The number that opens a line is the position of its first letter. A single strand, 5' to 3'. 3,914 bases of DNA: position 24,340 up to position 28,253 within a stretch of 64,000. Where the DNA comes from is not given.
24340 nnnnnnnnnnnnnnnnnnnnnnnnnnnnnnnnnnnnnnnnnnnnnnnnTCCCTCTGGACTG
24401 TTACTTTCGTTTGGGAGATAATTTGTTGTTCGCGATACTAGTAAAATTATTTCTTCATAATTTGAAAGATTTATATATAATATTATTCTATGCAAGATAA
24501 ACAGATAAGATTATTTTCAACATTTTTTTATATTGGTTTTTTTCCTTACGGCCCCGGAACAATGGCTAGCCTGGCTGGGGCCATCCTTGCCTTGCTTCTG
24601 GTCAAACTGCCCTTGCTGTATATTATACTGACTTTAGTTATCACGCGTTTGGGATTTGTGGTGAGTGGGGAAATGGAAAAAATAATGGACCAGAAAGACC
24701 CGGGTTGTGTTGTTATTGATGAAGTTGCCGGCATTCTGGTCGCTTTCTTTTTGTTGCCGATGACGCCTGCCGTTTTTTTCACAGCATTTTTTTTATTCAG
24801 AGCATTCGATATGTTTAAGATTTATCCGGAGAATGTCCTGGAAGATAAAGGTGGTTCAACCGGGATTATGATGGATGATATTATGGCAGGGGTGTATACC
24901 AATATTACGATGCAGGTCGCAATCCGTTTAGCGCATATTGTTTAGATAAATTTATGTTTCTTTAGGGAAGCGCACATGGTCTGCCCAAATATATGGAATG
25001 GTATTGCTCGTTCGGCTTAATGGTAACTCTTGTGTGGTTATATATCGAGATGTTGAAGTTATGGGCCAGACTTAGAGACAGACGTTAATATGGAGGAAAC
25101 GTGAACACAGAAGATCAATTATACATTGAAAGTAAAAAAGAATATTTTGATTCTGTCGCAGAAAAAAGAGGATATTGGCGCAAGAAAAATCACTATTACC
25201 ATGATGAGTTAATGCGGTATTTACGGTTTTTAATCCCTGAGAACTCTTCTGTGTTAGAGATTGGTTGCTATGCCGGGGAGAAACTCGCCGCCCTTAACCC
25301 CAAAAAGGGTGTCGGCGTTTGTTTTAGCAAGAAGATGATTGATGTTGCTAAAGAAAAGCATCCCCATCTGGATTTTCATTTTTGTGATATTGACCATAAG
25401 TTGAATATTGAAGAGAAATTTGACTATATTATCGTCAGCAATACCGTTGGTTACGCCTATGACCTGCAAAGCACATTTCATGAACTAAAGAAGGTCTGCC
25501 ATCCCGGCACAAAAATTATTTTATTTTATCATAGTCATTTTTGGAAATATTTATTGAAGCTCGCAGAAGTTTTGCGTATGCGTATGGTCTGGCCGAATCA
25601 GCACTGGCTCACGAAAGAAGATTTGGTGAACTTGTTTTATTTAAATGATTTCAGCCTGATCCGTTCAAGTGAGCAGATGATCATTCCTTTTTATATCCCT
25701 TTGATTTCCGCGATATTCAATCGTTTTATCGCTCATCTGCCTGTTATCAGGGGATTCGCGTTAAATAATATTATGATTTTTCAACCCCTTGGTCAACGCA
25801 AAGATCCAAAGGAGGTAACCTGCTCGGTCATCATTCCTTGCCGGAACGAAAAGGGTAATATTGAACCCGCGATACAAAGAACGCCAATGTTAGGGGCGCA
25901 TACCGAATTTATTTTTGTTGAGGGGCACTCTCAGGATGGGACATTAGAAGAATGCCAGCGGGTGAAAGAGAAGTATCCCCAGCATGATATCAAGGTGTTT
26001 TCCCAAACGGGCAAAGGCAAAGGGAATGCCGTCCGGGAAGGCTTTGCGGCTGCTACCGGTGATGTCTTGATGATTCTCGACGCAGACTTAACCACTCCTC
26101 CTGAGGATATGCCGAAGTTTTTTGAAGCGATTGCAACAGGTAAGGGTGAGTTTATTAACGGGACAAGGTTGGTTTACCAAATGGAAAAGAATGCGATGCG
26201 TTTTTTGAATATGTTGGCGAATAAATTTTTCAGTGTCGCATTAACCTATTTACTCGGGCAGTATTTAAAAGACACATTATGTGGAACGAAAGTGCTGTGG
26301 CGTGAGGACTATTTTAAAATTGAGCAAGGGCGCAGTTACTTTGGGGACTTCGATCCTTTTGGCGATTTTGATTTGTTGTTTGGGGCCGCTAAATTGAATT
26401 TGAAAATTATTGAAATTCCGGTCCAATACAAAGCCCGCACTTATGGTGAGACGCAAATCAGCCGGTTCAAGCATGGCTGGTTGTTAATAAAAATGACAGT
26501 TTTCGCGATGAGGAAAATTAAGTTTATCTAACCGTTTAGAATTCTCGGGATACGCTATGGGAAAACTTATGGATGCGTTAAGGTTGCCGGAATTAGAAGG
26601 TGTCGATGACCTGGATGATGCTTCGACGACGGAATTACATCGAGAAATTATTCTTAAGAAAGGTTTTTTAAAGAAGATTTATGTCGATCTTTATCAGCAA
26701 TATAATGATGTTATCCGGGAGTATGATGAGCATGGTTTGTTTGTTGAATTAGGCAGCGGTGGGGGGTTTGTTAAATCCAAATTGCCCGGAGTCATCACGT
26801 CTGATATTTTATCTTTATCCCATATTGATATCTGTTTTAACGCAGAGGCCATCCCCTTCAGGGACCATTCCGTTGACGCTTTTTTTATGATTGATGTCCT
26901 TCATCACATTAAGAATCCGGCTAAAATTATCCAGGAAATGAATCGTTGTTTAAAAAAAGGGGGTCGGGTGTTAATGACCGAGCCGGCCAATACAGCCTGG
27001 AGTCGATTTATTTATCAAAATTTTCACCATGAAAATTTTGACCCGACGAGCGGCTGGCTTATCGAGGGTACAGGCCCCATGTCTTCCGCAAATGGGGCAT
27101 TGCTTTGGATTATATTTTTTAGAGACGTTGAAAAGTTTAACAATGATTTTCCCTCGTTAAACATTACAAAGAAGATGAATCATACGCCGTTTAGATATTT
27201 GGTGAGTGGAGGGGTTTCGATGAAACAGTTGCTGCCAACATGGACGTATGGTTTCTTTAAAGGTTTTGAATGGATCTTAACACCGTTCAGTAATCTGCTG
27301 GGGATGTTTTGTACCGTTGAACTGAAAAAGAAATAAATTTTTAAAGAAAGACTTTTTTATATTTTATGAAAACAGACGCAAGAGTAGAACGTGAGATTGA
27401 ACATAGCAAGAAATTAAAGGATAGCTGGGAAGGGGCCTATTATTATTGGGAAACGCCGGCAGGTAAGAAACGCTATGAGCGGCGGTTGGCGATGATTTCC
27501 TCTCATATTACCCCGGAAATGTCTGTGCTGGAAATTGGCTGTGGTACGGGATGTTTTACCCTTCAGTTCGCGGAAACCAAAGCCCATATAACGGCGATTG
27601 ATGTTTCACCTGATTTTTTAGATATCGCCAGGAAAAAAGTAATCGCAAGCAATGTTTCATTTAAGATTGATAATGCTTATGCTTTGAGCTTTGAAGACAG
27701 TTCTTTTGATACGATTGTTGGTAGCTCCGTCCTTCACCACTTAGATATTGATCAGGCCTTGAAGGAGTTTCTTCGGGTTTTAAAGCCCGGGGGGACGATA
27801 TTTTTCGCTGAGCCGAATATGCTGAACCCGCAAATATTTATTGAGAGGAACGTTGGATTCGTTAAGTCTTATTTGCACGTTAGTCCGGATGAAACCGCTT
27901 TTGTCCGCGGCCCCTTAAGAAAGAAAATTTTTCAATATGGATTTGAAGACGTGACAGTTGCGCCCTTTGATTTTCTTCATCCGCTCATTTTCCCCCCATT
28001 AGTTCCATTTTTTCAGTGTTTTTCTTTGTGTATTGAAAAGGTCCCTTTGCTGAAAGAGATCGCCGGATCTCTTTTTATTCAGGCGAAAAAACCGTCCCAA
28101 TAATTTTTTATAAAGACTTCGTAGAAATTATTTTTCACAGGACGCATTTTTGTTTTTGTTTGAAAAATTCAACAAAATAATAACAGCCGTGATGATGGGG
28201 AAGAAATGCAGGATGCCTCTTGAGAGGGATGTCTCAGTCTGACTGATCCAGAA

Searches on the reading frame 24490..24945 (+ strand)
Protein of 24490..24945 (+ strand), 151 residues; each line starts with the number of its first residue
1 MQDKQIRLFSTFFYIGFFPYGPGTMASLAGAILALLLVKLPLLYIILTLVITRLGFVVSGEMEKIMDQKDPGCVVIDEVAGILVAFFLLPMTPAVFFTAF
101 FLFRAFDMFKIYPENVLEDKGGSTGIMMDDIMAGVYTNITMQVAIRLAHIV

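Call 35: search_protein_families(library=pfam, proteins=[window:24490-24945:+], max_evalue=0.001)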
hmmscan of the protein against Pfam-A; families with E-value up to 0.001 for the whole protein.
window:24490-24945:+ (151 aa): 1 family
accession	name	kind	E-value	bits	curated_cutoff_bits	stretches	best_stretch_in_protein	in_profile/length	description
PF04608.18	PgpA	-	1.1e-36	126.3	28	1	9-144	2-140/141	Phosphatidylglycerophosphatase A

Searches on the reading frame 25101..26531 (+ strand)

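Call 35: search_protein_families(library=pfam, proteins=[window:25101-26531:+], max_evalue=0.001)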
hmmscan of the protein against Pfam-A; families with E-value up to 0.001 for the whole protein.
window:25101-26531:+ (476 aa): 10 families
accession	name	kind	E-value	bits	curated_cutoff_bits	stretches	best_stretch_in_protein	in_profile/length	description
PF00535.33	Glycos_transf_2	-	1.2e-21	77.8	23.3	1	242-374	1-134/168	Glycosyl transferase family 2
PF13489.12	Methyltransf_23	-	5.9e-10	39.5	27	1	25-186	1-161/164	Methyltransferase domain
PF13847.12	Methyltransf_31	-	1.1e-09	38.5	27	1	47-153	3-114/145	Methyltransferase domain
PF08241.18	Methyltransf_11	-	7.7e-09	36.5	21.2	1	52-140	1-94/95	Methyltransferase domain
PF13649.12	Methyltransf_25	-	7.8e-09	36.5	27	1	51-136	1-96/97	Methyltransferase domain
PF13641.12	Glyco_tranf_2_3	-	8.4e-09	36.2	27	1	241-409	3-175/230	Glycosyltransferase like family 2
PF10111.15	Glyco_tranf_2_2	-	3.4e-08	33.7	27.3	1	242-361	1-123/276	Glycosyltransferase like family 2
PF07021.18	MetW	-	2.7e-07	30.9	21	1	39-170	5-139/193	Methionine biosynthesis protein MetW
PF08242.18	Methyltransf_12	-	2.8e-07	31.6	30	1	52-138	1-97/98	Methyltransferase domain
PF05401.17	NodS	-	0.00023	21.5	24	1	47-123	43-123/201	Nodulation protein S (NodS)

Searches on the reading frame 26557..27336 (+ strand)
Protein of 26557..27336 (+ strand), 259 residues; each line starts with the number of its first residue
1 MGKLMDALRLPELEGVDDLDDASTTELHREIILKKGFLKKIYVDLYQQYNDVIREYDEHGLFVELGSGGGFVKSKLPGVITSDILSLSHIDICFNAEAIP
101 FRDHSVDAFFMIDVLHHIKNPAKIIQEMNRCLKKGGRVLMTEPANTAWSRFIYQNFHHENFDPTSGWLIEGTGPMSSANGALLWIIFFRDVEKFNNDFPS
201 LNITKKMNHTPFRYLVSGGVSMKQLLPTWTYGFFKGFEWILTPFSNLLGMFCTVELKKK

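Call 35: search_protein_families(library=pfam, proteins=[window:26557-27336:+], max_evalue=0.001)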
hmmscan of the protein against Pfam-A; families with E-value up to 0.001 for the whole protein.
window:26557-27336:+ (259 aa): 6 families
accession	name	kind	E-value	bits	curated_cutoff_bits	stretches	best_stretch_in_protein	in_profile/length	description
PF08241.18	Methyltransf_11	-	1.8e-13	51.3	21.2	1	92-139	47-94/95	Methyltransferase domain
PF13847.12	Methyltransf_31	-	8e-08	32.5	27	1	95-146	62-115/145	Methyltransferase domain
PF13489.12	Methyltransf_23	-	9.1e-08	32.4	27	1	91-147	67-123/164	Methyltransferase domain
PF13649.12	Methyltransf_25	-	1.1e-06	29.6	27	1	93-136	52-97/97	Methyltransferase domain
PF08242.18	Methyltransf_12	-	9.6e-06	26.7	30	1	100-138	64-98/98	Methyltransferase domain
PF01209.24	Ubie_methyltran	-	0.00024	21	20.1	1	92-149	103-160/233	ubiE/COQ5 methyltransferase family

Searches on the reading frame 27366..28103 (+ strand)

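Call 70: search_protein_families(library=pfam, proteins=[window:27366-28103:+], max_evalue=0.001)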
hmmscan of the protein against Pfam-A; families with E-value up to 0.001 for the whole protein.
window:27366-28103:+ (245 aa): 15 families
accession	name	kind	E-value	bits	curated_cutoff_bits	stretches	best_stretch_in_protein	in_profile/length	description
PF08241.18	Methyltransf_11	-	2.9e-24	86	21.2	1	55-147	1-95/95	Methyltransferase domain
PF13649.12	Methyltransf_25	-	7.2e-24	84.7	27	1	54-143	1-97/97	Methyltransferase domain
PF13847.12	Methyltransf_31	-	6.9e-20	71.7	27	1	49-155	2-117/145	Methyltransferase domain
PF08242.18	Methyltransf_12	-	2.5e-19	70.2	30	1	55-145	1-98/98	Methyltransferase domain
PF01209.24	Ubie_methyltran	-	3.7e-15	56.3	20.1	1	49-149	46-153/233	ubiE/COQ5 methyltransferase family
PF13489.12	Methyltransf_23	-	1.2e-13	51.6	27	1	36-151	8-120/164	Methyltransferase domain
PF05401.17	NodS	-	9.7e-10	39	24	1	34-150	28-147/201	Nodulation protein S (NodS)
PF05175.20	MTS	-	9e-06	25.9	23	1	51-164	32-155/170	Methyltransferase small domain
PF00398.26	RrnaAD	-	1.1e-05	25.1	24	1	46-104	26-85/263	Ribosomal RNA adenine dimethylase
PF20922.3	Anamorsin_N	-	1.8e-05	25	27.1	1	105-151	43-91/163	Anamorsin, N-terminal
PF02353.26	CMAS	-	1.9e-05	24.6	27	1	40-160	52-177/273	Mycolic acid cyclopropane synthetase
PF05148.21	Methyltransf_8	-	0.00022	21.6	27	1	51-149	73-158/219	Hypothetical methyltransferase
PF02390.23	Methyltransf_4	-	0.00032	20.6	24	0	52-95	3-48/173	Putative methyltransferase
PF13578.12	Methyltransf_24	-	0.00073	20.8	26.3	0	55-147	1-102/105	Methyltransferase domain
PF01135.25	PCMT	-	0.00077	19.7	20.3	0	48-120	71-149/210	Protein-L-isoaspartate(D-aspartate) O-methyltransferase (PCMT)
